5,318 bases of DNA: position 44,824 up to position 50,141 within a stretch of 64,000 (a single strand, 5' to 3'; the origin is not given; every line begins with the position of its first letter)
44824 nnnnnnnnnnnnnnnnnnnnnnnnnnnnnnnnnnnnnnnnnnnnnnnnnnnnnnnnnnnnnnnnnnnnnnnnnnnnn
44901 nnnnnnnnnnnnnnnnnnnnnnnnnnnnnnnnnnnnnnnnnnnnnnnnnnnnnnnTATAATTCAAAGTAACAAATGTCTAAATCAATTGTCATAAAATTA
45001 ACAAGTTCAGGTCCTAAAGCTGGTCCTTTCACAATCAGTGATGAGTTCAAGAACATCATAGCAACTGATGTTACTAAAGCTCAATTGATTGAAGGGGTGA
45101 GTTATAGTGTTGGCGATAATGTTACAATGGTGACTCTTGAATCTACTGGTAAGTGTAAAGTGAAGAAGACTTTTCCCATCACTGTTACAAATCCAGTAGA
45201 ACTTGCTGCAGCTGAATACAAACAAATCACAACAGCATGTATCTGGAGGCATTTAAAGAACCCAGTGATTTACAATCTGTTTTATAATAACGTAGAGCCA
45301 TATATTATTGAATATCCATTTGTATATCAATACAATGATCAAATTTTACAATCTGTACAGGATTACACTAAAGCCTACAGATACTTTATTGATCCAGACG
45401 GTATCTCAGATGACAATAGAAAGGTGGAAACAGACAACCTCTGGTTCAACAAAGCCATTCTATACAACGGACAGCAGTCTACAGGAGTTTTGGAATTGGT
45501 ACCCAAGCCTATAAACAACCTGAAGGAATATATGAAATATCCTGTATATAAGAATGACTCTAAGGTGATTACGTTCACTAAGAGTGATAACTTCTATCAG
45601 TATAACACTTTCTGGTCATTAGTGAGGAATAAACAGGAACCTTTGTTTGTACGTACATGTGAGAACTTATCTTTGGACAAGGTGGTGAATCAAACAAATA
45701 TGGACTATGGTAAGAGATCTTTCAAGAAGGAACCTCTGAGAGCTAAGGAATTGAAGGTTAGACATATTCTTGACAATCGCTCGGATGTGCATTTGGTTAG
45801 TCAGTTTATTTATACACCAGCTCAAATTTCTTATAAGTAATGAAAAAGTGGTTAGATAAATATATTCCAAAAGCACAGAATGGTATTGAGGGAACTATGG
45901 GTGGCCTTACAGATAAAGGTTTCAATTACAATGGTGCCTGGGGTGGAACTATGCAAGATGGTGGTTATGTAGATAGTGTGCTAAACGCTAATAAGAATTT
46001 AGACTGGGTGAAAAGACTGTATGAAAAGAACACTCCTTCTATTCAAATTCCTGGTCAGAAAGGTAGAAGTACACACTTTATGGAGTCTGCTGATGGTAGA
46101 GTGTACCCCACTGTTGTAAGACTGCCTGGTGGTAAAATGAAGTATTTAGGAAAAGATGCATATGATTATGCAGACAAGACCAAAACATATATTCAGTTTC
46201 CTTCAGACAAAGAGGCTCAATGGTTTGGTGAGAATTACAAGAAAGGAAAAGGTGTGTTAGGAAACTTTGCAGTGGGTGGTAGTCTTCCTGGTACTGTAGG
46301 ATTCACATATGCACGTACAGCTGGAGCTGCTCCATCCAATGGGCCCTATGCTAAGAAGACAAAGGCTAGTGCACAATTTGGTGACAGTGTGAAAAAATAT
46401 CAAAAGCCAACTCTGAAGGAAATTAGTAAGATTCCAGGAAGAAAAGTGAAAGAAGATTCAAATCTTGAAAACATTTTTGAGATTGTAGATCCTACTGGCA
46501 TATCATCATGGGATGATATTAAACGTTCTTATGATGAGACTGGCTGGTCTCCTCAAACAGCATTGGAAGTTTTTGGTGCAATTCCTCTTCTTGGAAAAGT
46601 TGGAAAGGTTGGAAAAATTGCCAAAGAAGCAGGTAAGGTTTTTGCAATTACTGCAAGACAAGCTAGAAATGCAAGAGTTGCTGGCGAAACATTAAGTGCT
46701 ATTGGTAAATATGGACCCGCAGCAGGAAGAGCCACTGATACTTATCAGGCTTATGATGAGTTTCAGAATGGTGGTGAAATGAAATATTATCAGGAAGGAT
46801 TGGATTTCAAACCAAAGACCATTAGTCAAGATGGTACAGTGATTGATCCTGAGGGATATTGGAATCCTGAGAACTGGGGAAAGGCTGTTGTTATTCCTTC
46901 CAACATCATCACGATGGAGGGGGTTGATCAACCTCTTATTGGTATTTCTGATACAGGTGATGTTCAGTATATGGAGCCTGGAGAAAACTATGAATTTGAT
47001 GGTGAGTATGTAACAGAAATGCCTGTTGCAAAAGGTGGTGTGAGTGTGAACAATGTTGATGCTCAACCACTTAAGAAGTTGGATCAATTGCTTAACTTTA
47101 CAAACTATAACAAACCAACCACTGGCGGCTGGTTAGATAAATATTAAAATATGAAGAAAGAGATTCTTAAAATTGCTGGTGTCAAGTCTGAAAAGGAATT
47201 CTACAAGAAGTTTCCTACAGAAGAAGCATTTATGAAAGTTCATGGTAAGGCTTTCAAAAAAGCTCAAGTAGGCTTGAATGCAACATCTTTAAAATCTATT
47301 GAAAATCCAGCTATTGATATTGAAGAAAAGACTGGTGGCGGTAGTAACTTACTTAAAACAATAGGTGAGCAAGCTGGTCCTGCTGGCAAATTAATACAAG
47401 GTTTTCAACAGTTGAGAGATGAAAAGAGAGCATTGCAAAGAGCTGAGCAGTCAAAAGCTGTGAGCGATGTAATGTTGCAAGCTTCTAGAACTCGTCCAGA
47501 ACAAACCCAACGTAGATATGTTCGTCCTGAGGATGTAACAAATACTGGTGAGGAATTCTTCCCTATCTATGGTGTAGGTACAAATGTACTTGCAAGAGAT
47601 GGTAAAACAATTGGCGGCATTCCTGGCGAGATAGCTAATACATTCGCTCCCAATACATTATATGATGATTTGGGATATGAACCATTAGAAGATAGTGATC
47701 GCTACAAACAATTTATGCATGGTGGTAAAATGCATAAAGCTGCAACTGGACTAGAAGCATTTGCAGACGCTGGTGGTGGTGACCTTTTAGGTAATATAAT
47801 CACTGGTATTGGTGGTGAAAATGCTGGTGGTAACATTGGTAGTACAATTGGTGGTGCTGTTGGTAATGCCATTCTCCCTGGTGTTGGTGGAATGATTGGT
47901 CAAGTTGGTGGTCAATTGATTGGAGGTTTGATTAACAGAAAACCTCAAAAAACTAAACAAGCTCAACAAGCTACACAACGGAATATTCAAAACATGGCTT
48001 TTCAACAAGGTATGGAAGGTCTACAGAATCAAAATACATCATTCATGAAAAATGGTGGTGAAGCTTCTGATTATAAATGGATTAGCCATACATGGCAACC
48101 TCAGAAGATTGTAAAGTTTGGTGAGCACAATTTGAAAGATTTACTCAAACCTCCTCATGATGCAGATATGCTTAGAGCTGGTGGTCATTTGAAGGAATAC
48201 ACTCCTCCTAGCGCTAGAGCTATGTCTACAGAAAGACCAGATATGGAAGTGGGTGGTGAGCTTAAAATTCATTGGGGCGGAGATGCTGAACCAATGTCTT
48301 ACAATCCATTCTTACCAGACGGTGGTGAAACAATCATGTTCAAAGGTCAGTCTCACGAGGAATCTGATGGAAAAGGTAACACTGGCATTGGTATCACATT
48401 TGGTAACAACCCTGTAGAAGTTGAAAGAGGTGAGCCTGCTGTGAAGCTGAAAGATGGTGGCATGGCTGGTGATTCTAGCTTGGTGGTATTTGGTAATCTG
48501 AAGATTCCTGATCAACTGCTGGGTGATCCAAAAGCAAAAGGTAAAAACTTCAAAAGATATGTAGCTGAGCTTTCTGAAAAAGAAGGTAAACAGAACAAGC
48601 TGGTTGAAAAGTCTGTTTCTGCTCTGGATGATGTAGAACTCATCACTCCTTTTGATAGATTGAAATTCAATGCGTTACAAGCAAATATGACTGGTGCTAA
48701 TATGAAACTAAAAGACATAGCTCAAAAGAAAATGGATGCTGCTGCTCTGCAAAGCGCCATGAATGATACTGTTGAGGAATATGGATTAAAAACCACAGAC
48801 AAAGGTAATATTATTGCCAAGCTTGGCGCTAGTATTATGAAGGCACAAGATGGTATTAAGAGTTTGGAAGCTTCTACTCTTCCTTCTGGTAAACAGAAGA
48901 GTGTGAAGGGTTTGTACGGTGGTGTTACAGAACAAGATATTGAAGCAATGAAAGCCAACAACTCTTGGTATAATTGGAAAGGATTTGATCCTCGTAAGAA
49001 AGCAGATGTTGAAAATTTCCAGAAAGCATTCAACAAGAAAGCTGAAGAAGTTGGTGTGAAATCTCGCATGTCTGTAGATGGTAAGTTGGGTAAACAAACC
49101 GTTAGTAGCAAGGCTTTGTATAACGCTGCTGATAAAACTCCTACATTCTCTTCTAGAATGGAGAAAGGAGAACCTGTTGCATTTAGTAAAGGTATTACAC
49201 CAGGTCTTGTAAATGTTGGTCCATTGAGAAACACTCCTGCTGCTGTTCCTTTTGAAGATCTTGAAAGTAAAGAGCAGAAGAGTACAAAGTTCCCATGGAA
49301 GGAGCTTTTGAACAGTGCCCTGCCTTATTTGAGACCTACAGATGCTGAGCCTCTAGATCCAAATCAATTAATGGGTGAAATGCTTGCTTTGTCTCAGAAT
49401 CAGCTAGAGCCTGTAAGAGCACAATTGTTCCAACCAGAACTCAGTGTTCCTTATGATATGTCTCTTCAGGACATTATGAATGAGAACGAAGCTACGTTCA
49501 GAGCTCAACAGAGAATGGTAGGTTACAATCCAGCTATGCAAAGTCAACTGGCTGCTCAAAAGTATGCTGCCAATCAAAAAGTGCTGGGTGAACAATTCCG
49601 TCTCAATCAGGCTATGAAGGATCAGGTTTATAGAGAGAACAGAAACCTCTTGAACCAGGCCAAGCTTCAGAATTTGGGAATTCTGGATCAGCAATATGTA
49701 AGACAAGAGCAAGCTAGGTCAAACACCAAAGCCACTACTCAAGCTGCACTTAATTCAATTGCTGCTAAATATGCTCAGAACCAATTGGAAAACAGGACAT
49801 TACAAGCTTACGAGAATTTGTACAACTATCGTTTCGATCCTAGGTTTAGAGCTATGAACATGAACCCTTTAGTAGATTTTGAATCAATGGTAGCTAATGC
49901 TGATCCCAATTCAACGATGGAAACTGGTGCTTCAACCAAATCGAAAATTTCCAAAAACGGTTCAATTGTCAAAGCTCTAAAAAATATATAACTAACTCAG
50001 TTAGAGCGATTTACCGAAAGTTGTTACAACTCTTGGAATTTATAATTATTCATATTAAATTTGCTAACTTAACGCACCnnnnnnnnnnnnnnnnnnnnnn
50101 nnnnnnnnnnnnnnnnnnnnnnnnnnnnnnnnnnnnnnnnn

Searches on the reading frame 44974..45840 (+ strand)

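Call 30: search_protein_families(library=phrogs, proteins=[window:44974-45840:+], max_evalue=0.00001)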
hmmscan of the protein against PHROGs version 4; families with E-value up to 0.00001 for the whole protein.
window:44974-45840:+ (288 aa): 1 family
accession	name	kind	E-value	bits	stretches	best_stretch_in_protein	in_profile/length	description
phrog_15100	-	head and packaging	1.1e-11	43.8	1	88-280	1588-1775/1783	virion structural protein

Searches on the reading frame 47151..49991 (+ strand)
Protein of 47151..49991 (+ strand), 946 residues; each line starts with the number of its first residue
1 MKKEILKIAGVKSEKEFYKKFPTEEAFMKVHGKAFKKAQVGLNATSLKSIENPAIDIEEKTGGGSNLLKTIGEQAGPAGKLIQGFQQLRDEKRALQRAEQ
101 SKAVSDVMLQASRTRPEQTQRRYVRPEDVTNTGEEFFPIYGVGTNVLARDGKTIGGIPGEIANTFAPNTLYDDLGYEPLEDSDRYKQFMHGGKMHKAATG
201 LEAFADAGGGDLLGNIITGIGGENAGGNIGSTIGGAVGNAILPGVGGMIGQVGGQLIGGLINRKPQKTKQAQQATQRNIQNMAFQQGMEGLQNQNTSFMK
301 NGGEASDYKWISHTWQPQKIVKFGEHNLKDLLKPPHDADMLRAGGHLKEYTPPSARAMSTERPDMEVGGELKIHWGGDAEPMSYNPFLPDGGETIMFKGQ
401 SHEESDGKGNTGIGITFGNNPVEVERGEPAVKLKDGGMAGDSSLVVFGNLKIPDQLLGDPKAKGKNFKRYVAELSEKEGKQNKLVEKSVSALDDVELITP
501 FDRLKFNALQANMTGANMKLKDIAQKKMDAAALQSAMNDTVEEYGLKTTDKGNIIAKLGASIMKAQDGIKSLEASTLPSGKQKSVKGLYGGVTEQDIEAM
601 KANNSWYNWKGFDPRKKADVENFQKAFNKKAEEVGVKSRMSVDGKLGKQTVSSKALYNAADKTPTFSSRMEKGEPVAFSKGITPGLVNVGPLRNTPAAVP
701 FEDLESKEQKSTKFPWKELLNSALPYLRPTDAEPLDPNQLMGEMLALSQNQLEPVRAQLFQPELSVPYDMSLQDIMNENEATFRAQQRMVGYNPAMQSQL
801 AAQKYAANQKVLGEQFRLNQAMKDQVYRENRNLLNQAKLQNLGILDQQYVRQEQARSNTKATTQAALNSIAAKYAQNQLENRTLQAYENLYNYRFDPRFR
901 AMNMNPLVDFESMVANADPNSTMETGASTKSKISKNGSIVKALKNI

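Call 30: search_protein_families(library=phrogs, proteins=[window:47151-49991:+], max_evalue=0.00001)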
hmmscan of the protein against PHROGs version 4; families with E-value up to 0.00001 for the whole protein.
window:47151-49991:+ (946 aa): 2 families
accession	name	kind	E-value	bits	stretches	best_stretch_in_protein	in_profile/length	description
phrog_36695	-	head and packaging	3.3e-11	43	1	572-675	558-660/895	virion structural protein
phrog_167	-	tail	5.2e-07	28.7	1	61-625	571-858/1555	tail length tape measure protein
